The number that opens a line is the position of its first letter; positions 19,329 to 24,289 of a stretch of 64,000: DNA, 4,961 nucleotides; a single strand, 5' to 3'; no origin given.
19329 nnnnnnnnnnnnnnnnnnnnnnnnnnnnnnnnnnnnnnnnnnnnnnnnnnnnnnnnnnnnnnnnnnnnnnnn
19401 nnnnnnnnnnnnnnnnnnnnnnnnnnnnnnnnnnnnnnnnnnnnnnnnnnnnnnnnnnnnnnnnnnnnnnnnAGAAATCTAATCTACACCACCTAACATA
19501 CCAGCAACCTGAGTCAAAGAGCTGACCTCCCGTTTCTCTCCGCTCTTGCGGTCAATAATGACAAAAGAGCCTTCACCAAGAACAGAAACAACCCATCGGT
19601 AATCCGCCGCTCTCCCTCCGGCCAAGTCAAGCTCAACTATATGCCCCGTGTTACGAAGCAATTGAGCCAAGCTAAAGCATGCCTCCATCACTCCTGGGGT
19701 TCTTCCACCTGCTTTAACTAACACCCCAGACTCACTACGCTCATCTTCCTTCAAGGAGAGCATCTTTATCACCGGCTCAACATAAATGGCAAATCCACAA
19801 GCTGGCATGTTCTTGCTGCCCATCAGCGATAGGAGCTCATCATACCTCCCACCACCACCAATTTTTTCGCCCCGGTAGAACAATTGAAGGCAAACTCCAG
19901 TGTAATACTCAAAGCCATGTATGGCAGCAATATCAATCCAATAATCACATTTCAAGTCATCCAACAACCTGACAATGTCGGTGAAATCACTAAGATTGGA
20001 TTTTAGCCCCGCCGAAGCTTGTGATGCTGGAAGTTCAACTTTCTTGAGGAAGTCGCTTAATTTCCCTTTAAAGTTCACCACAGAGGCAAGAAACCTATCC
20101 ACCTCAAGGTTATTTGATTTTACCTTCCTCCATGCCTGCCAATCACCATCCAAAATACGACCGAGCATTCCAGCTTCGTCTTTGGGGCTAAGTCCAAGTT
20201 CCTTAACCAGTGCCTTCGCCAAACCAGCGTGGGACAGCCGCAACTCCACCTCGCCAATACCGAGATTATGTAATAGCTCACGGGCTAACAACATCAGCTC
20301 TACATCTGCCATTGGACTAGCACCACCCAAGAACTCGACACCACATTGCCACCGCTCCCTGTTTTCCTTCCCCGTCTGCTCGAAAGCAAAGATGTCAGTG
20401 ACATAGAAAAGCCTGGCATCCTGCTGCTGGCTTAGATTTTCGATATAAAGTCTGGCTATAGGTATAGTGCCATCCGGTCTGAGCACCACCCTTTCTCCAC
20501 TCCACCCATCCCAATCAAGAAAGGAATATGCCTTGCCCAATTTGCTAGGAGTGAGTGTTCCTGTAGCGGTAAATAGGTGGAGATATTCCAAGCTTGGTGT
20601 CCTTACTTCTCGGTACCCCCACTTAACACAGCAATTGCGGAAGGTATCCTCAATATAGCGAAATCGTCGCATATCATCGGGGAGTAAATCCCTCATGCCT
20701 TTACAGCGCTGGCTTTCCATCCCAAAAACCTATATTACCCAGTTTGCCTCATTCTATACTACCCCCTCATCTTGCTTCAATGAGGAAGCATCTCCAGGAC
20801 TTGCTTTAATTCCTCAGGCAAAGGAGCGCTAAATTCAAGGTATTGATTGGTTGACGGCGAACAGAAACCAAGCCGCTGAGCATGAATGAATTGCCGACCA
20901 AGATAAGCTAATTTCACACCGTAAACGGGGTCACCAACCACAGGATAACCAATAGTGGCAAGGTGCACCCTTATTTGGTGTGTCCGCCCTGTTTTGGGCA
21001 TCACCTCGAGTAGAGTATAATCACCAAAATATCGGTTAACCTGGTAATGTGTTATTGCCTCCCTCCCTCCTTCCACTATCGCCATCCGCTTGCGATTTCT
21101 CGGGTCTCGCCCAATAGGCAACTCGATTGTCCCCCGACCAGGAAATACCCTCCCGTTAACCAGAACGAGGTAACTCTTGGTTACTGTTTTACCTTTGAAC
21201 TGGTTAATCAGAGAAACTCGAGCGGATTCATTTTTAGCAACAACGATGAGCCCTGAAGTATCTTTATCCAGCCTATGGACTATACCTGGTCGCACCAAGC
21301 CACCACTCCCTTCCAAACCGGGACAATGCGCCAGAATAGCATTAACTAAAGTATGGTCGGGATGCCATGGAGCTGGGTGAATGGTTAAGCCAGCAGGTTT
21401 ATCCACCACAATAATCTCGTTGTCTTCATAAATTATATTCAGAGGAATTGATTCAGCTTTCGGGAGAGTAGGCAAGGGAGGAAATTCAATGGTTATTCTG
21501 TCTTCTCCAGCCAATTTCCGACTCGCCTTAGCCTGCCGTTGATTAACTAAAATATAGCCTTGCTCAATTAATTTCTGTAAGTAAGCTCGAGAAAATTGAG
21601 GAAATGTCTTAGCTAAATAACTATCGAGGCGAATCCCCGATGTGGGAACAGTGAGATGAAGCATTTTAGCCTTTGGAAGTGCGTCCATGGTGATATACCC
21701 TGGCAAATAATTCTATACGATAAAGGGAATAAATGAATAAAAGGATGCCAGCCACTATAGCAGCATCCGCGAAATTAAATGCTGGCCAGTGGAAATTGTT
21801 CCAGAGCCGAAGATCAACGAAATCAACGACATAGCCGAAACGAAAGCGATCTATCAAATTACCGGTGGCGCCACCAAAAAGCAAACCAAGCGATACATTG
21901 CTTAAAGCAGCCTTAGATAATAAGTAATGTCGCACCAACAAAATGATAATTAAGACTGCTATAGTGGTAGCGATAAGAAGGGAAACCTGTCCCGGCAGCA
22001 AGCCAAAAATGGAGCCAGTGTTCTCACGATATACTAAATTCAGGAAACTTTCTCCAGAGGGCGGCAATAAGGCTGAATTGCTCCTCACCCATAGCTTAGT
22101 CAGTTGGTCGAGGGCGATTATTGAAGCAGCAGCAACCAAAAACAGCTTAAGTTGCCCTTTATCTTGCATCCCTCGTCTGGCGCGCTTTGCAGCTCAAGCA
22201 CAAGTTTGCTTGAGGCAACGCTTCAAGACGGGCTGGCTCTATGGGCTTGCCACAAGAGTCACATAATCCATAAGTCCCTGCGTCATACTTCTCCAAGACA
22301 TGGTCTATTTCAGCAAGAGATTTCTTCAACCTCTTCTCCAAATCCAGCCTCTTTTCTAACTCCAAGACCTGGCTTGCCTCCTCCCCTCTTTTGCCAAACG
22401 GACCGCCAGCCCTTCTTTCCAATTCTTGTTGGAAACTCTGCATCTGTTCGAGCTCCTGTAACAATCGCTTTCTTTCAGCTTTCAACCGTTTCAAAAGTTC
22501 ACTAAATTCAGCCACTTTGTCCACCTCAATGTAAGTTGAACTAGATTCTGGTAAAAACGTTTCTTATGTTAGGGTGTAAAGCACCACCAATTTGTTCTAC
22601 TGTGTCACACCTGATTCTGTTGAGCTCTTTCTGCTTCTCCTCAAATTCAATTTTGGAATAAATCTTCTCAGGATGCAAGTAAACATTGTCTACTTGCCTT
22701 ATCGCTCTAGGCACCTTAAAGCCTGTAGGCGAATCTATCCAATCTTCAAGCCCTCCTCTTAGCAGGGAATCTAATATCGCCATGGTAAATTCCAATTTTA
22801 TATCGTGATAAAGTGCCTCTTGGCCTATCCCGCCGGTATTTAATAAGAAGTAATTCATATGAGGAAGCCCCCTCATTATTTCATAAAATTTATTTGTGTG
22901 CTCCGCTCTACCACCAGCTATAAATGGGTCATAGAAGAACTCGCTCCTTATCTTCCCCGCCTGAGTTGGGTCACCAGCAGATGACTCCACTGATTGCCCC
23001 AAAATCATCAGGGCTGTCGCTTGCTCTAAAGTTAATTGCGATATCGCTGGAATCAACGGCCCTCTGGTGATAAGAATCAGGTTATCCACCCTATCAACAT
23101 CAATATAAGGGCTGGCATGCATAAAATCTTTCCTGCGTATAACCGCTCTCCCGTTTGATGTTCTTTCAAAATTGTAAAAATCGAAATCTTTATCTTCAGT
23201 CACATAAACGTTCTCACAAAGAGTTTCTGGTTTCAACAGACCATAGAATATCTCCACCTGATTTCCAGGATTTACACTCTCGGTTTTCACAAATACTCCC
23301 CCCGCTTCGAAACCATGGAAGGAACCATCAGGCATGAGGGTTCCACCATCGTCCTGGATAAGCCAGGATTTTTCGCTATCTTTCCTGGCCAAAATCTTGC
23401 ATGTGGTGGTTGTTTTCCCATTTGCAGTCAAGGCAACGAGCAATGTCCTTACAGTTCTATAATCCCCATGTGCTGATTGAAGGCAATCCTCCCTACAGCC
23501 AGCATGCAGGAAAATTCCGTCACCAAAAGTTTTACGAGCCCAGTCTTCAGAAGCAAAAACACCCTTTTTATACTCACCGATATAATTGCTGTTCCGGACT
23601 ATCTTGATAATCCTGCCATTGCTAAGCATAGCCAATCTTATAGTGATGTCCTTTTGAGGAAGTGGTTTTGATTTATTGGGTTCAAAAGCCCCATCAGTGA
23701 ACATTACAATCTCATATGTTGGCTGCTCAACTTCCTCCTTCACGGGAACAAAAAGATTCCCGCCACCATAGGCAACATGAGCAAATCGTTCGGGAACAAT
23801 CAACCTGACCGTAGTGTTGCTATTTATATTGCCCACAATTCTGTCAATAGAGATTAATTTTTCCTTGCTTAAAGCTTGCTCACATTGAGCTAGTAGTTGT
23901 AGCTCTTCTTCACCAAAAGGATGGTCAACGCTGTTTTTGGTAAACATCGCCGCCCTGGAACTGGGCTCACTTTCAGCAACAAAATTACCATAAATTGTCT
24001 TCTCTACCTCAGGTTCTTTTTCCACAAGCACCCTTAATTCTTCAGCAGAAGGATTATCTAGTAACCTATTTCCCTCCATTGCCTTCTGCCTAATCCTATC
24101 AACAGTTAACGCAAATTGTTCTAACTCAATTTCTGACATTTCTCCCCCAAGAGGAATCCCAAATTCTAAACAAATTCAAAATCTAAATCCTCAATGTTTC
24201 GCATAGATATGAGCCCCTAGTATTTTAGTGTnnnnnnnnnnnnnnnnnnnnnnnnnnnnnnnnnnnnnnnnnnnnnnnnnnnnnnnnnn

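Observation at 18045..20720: hisG encodes a tandem fusion of two short-form HisG domains next to a HisZ-like HisRS paralog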

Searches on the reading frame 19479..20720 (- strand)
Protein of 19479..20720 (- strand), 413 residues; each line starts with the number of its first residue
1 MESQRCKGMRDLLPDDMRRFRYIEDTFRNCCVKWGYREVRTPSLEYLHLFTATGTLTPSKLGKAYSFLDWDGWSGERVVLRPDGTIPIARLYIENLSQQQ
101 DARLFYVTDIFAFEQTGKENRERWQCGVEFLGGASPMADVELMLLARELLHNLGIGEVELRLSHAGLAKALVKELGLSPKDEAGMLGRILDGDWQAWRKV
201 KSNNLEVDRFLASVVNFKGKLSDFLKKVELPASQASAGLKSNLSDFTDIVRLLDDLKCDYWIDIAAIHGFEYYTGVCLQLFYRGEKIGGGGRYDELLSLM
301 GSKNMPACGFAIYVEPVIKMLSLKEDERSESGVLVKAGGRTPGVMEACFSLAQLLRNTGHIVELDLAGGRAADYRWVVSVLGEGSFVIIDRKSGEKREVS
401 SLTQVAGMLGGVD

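Call 3: search_protein_families(library=pfam, proteins=[window:19479-20720:-], max_evalue=0.01)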
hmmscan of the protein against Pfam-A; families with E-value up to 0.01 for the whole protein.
window:19479-20720:- (413 aa): 1 family
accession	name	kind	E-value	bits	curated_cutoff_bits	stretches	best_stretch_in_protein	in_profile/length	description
PF13393.11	tRNA-synt_His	-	2.6e-55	188.3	25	1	8-317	1-308/308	Histidyl-tRNA synthetase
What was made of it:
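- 19479..20720 (-): hisZ-like gene, 413 aa: HisRS paralog and predicted regulatory subunit. PF13393 (call 3).
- On HisZ (ATP-PRT regulatory subunit): PF13393 at 188 bits (call 3).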

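Call 4: search_protein_families(library=ncbifam, proteins=[window:19479-20720:-], max_evalue=0.01)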
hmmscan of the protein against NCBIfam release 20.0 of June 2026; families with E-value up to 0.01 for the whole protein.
window:19479-20720:- (413 aa): 22 families
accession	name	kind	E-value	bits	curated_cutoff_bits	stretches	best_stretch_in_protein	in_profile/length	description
TIGR00442.1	hisS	equivalog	1.6e-63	215.1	286.75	1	4-371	1-363/406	histidine--tRNA ligase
TIGR00443.1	hisZ_biosyn_reg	equivalog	7.8e-60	202.6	271.65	1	10-321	1-312/314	ATP phosphoribosyltransferase regulatory subunit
NF008941.0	PRK12292.2-4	equivalog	1.3e-46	159.3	447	1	7-365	11-363/393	ATP phosphoribosyltransferase regulatory subunit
NF008940.0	PRK12292.2-3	equivalog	1.9e-43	148.8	450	1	4-371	4-373/404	ATP phosphoribosyltransferase regulatory subunit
NF008936.0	PRK12292.1-3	equivalog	6.3e-35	120.8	492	1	6-335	8-341/406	ATP phosphoribosyltransferase regulatory subunit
NF008942.0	PRK12292.2-5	equivalog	1e-34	119.9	643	1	3-365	9-371/434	ATP phosphoribosyltransferase regulatory subunit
NF008935.0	PRK12292.1-1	equivalog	4.8e-32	111.4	350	1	8-371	9-359/382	ATP phosphoribosyltransferase regulatory subunit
NF009086.0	PRK12421.1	equivalog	1.5e-29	103.1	318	1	8-368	12-364/389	ATP phosphoribosyltransferase regulatory subunit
NF008953.0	PRK12295.1-6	equivalog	1.6e-26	93.2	384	2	65-180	55-166/384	ATP phosphoribosyltransferase regulatory subunit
NF008938.0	PRK12292.1-6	equivalog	2.5e-26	92.5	833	1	7-328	10-333/420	ATP phosphoribosyltransferase regulatory subunit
NF008937.0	PRK12292.1-4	equivalog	8.3e-25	87.5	693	1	8-370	12-368/395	ATP phosphoribosyltransferase regulatory subunit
NF008939.0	PRK12292.2-1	equivalog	1.3e-22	80.2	335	1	1-337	1-339/391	ATP phosphoribosyltransferase regulatory subunit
NF009085.0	PRK12420.1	equivalog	2.8e-22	79.6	540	1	1-370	2-375/426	histidine--tRNA ligase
NF008945.0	PRK12292.3-3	equivalog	9.1e-22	77.7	409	1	7-329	4-311/368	ATP phosphoribosyltransferase regulatory subunit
NF008950.0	PRK12295.1-3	equivalog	3.4e-17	62.9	492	2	74-183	62-169/387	ATP phosphoribosyltransferase regulatory subunit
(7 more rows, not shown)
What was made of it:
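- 19479..20720 (-): Below both the hisS and hisZ NCBIfam cut-offs (call 4).
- On HisZ (ATP-PRT regulatory subunit): The protein is also below the hisS cut-off (215.1 against 286.75) (call 4).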

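Call 75: search_solved_structures(query=window:19479-20720:-, max_evalue=0.00001, show_alignments=0)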
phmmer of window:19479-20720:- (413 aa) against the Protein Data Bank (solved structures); distinct sequences matched with E-value up to 0.00001: 22.
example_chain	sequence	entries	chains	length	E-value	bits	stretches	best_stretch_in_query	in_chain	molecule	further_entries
4e51_A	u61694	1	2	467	7.5e-35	123.7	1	6-375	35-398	Histidine--tRNA ligase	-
1wu7_A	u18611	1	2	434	1e-26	96.9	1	3-392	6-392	Histidyl-tRNA synthetase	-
3od1_A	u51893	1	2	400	1.3e-26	96.6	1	7-323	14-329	ATP phosphoribosyltransferase regulatory subunit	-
1qe0_A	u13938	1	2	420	1.7e-25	92.9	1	7-166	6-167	Histidine--tRNA ligase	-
1kmm_A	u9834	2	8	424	9.1e-25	90.5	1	4-169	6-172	HISTIDYL-TRNA SYNTHETASE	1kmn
1htt_A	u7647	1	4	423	9.1e-25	90.5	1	4-169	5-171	HISTIDYL-TRNA SYNTHETASE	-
2el9_A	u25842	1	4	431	9.7e-25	90.4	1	4-169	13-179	Histidyl-tRNA synthetase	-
4rdx_A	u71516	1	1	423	4.2e-21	78.5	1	3-322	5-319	Histidine--tRNA ligase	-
1adj_A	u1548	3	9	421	4.7e-21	78.3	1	3-322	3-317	HISTIDYL-TRNA SYNTHETASE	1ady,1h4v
1z7m_A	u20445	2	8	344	3.7e-20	75.3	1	15-327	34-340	ATP phosphoribosyltransferase regulatory subunit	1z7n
5e3i_A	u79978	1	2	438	2.3e-19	72.7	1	6-325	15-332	Histidine--tRNA ligase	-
3hri_A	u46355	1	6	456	2.6e-19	72.6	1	2-322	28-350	Histidyl-tRNA synthetase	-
3hrk_A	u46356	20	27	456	3.1e-17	65.7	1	2-321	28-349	Histidyl-tRNA synthetase | Histidyl-tRNA synthetase, putative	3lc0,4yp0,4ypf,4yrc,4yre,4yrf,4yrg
3rac_A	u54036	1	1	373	1.3e-16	63.7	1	4-328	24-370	Histidine-tRNA ligase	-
3net_A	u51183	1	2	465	4.7e-14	55.3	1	7-320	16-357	Histidyl-tRNA synthetase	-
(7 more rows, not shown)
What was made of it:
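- On HisZ (ATP-PRT regulatory subunit): PDB matches are HisRS and HisZ chains (call 75).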

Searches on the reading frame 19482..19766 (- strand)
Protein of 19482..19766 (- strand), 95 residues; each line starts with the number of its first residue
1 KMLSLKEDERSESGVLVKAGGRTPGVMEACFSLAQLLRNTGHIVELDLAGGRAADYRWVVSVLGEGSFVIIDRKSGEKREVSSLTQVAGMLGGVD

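Call 31: search_protein_families(library=pfam, proteins=[window:19482-19766:-], max_evalue=1)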
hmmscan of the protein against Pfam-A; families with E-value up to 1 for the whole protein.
seq(95 aa): 1 family
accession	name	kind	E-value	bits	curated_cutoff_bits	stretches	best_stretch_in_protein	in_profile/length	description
PF06319.18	MmcB-like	-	0.09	13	22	1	35-76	23-63/148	DNA repair protein MmcB-like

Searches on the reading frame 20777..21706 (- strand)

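Call 31: search_protein_families(library=pfam, proteins=[window:20777-21706:-], max_evalue=1)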
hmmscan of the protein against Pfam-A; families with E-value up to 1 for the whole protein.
window:20777-21706:- (309 aa): 2 families
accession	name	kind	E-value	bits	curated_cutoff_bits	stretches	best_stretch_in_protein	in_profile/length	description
PF00849.27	PseudoU_synth_2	-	1.1e-31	110.6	26.8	1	98-250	2-151/152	RNA pseudouridylate synthase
PF01479.30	S4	-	3.4e-09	36.7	22.8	1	26-71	2-48/48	S4 domain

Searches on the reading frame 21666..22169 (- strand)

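Call 31: search_protein_families(library=pfam, proteins=[window:21666-22169:-], max_evalue=1)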
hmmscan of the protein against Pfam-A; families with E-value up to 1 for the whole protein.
window:21666-22169:- (167 aa): 2 families
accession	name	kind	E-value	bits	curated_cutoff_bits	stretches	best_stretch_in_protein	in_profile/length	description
PF01252.23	Peptidase_A8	-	1.1e-35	123.4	25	1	14-149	2-140/142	Signal peptidase (SPase) II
PF24008.1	DUF7322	-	0.17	11.9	27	0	83-104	16-37/61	Domain of unknown function (DUF7322)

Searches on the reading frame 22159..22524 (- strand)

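Call 31: search_protein_families(library=pfam, proteins=[window:22159-22524:-], max_evalue=1)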
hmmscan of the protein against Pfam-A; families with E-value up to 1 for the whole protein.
window:22159-22524:- (121 aa): 10 families
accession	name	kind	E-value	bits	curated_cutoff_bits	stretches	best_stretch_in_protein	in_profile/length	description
PF01258.23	zf-dskA_traR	-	1.1e-13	51.4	24.9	1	83-117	1-35/36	Prokaryotic dksA/traR C4-type zinc finger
PF18508.7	zf_C2H2_13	-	0.0063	16.5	26.5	1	83-96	15-28/42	Zinc finger domain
PF02403.27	Seryl_tRNA_N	-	0.066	13.9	28.2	1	10-79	30-99/108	Seryl-tRNA synthetase N-terminal domain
PF12773.13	DZR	-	0.082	13.5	27.3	1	87-120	14-38/45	Double zinc ribbon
PF04409.17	DUF530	-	0.13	11.2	27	1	1-91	301-392/521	Protein of unknown function (DUF530)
PF18052.6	Rx_N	-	0.18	12.4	27.7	0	4-39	13-48/93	Rx N-terminal domain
PF15136.11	UPF0449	-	0.49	11.4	27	1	3-38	60-95/98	Uncharacterised protein family UPF0449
PF10372.14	CdaS_N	-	0.5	11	27.2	1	6-37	24-55/69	Diadenylate cyclase CdaS, N-terminal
PF13747.11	DUF4164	-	0.56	11.1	27.2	1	5-37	35-67/89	Domain of unknown function (DUF4164)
PF12065.13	DUF3545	-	0.8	10.2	25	0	64-82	37-54/58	Protein of unknown function (DUF3545)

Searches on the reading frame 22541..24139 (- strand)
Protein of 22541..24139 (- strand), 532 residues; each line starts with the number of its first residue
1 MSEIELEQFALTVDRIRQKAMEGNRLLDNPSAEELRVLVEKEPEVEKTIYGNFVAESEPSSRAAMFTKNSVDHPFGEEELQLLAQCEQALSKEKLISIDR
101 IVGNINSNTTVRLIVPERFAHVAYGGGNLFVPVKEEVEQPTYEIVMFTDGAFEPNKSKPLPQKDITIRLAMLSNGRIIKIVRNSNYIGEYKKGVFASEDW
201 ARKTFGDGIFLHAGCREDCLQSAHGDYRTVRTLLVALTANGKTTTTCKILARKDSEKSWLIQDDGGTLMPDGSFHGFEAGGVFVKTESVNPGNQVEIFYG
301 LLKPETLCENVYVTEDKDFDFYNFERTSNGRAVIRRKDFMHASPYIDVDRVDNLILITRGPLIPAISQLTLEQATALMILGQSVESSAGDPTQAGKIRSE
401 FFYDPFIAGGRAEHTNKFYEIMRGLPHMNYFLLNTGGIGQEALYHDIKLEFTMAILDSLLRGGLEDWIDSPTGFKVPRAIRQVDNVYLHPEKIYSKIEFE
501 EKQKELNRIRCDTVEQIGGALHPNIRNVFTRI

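Call 31: search_protein_families(library=pfam, proteins=[window:22541-24139:-], max_evalue=1)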
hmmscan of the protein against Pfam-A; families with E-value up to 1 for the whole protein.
window:22541-24139:- (532 aa): 3 families
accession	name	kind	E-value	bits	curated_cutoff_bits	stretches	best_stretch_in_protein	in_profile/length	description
PF01293.25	PEPCK_ATP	-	9.3e-37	127.2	26.5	1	69-485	60-464/465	Phosphoenolpyruvate carboxykinase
PF01191.24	RNA_pol_Rpb5_C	-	0.072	13.3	23.5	1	162-190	39-67/73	RNA polymerase Rpb5, C-terminal domain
PF08361.16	TetR_C_2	-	0.26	11.7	22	1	437-484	65-113/121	MAATS-type transcriptional repressor, C-terminal region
